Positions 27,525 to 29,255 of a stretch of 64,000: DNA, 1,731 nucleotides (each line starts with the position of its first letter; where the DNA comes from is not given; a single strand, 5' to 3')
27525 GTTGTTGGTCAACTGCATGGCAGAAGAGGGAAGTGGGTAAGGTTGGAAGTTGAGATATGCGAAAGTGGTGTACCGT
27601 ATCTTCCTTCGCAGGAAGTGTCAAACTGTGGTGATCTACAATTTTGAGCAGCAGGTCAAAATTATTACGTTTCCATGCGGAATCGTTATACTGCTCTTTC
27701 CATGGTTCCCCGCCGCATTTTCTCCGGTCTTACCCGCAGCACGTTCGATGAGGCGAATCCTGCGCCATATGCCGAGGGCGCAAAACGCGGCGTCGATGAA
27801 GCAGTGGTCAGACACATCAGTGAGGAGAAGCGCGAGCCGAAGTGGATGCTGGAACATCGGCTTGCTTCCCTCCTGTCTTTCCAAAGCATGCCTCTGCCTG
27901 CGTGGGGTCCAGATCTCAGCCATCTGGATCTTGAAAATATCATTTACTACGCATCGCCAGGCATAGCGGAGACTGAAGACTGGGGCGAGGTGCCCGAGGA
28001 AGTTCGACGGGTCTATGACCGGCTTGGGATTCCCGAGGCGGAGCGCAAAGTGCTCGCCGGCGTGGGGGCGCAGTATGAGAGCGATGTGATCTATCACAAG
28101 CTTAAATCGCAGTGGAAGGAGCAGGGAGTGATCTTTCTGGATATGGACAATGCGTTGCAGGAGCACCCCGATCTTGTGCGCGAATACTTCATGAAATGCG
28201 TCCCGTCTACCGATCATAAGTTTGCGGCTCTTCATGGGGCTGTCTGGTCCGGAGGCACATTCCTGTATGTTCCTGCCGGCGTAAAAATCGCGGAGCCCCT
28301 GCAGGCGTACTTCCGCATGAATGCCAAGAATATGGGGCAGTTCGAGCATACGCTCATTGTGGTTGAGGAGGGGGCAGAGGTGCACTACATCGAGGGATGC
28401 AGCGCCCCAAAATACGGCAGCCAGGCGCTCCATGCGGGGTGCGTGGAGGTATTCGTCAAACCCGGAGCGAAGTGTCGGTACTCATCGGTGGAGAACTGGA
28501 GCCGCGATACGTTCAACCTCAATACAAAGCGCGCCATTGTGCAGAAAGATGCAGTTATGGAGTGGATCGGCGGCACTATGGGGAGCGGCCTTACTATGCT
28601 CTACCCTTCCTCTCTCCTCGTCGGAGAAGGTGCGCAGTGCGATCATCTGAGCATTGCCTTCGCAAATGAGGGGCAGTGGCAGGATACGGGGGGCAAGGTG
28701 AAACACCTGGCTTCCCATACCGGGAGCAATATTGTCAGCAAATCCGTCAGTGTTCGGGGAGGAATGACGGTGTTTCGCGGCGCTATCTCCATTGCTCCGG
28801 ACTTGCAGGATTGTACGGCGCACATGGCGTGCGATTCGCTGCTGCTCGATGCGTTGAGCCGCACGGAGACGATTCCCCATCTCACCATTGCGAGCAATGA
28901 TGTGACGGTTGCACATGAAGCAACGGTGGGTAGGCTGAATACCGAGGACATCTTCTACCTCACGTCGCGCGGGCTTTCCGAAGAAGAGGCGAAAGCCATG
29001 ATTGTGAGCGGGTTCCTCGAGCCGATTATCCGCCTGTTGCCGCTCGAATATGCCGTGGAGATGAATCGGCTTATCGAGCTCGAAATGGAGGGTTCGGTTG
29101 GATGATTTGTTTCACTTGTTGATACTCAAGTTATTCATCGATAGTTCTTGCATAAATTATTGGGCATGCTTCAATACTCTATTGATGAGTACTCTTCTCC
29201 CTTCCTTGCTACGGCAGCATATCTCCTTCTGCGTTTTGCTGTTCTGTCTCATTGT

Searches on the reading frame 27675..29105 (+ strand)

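Call 93: search_protein_families(library=pfam, proteins=[window:27675-29105:+], max_evalue=0.00001)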
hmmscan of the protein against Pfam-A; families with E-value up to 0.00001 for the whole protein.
window:27675-29105:+ (476 aa): 2 families
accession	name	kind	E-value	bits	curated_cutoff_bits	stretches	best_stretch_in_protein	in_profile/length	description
PF01458.23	SUFBD_core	-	3.2e-81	272.6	27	1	213-447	1-232/232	SUF system FeS cluster assembly, SufBD core domain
PF19295.5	SufBD_N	-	1.6e-09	38.1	23.5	1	137-210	97-171/172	SufBD protein N-terminal region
